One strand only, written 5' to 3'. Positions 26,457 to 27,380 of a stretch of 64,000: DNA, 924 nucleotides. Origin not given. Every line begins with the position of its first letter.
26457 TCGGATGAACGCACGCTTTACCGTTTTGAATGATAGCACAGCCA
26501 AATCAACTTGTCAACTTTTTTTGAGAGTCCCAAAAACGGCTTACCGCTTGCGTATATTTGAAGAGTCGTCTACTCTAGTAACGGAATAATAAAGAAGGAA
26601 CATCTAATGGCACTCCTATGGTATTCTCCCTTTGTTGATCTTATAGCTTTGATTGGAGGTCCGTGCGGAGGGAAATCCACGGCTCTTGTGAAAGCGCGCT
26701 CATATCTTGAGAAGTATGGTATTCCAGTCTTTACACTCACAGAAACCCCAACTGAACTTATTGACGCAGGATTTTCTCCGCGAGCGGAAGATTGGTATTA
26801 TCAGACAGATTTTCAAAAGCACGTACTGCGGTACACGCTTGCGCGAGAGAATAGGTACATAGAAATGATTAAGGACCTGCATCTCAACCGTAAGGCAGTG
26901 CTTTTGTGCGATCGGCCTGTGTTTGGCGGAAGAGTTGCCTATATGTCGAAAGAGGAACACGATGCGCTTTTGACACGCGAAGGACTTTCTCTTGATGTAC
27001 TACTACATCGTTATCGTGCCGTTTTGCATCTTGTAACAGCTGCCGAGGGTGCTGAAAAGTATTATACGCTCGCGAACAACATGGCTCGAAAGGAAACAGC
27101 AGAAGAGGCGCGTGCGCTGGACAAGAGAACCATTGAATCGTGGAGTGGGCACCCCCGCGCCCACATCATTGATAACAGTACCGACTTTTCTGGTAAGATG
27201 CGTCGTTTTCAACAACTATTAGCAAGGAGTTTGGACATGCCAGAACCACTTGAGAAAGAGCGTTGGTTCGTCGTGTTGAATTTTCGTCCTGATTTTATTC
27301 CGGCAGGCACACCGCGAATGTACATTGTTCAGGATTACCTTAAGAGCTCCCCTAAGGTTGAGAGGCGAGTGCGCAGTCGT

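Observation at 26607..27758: P-loop kinase-like NTPase fused to a CYTH (triphosphate tunnel) domain, immediately upstream of the giant surface-protein gene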

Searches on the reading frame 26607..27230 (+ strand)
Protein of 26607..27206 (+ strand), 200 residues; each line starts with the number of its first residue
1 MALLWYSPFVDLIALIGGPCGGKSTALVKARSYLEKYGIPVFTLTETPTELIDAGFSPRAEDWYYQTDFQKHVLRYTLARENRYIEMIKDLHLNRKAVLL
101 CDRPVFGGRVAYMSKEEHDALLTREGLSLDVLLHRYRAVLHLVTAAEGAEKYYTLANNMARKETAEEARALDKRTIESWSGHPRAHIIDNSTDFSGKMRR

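Call 3: search_protein_families(library=pfam, proteins=[window:26607-27206:+], max_evalue=1)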
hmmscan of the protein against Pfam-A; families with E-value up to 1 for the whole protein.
window:26607-27206:+ (200 aa): 1 family
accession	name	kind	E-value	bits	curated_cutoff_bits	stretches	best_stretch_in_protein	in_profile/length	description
PF13521.12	AAA_28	-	5.8e-15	56.3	27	1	13-194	2-161/164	AAA domain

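Call 71: search_solved_structures(query=A2, max_evalue=10, show_alignments=2)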
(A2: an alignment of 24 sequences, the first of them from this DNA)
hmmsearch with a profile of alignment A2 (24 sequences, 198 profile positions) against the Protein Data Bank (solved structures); distinct sequences matched with E-value up to 10: 71 (the best 60 are shown).
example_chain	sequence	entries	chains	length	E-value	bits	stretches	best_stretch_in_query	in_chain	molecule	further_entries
3ld9_A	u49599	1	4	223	0.00045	23.1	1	6-104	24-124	Thymidylate kinase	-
5xbh_A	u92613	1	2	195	0.00066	22.6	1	6-105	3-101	Thymidylate kinase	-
2pbr_A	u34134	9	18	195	0.00069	22.6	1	6-105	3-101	Thymidylate kinase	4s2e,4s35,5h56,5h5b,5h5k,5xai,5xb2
3lv8_A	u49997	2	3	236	0.011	18.6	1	4-104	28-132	Thymidylate kinase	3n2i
5xb5_A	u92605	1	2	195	0.021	17.7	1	6-104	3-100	Thymidylate kinase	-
2v54_A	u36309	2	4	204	0.022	17.6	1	6-109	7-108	THYMIDYLATE KINASE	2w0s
1nks_A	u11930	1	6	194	0.041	16.8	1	7-38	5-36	ADENYLATE KINASE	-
6ln3_A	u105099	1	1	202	0.042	16.7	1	4-94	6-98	Adenylate kinase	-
9wd2_A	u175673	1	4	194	0.044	16.7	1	6-107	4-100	Thymidylate kinase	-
4mqb_A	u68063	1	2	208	0.047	16.6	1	6-105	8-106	Thymidylate kinase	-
3dm9_B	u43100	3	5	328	0.05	16.5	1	6-50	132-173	Signal recognition particle receptor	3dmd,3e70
2ccj_A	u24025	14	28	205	0.051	16.5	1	6-105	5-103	THYMIDYLATE KINASE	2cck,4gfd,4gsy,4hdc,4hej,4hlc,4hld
2ccg_A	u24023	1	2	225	0.061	16.2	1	6-105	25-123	THYMIDYLATE KINASE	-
4dwj_A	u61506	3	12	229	0.061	16.2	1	6-105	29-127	Thymidylate kinase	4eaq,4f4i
6c2u_A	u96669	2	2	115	0.068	16.1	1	6-38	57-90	phosphate-loop protein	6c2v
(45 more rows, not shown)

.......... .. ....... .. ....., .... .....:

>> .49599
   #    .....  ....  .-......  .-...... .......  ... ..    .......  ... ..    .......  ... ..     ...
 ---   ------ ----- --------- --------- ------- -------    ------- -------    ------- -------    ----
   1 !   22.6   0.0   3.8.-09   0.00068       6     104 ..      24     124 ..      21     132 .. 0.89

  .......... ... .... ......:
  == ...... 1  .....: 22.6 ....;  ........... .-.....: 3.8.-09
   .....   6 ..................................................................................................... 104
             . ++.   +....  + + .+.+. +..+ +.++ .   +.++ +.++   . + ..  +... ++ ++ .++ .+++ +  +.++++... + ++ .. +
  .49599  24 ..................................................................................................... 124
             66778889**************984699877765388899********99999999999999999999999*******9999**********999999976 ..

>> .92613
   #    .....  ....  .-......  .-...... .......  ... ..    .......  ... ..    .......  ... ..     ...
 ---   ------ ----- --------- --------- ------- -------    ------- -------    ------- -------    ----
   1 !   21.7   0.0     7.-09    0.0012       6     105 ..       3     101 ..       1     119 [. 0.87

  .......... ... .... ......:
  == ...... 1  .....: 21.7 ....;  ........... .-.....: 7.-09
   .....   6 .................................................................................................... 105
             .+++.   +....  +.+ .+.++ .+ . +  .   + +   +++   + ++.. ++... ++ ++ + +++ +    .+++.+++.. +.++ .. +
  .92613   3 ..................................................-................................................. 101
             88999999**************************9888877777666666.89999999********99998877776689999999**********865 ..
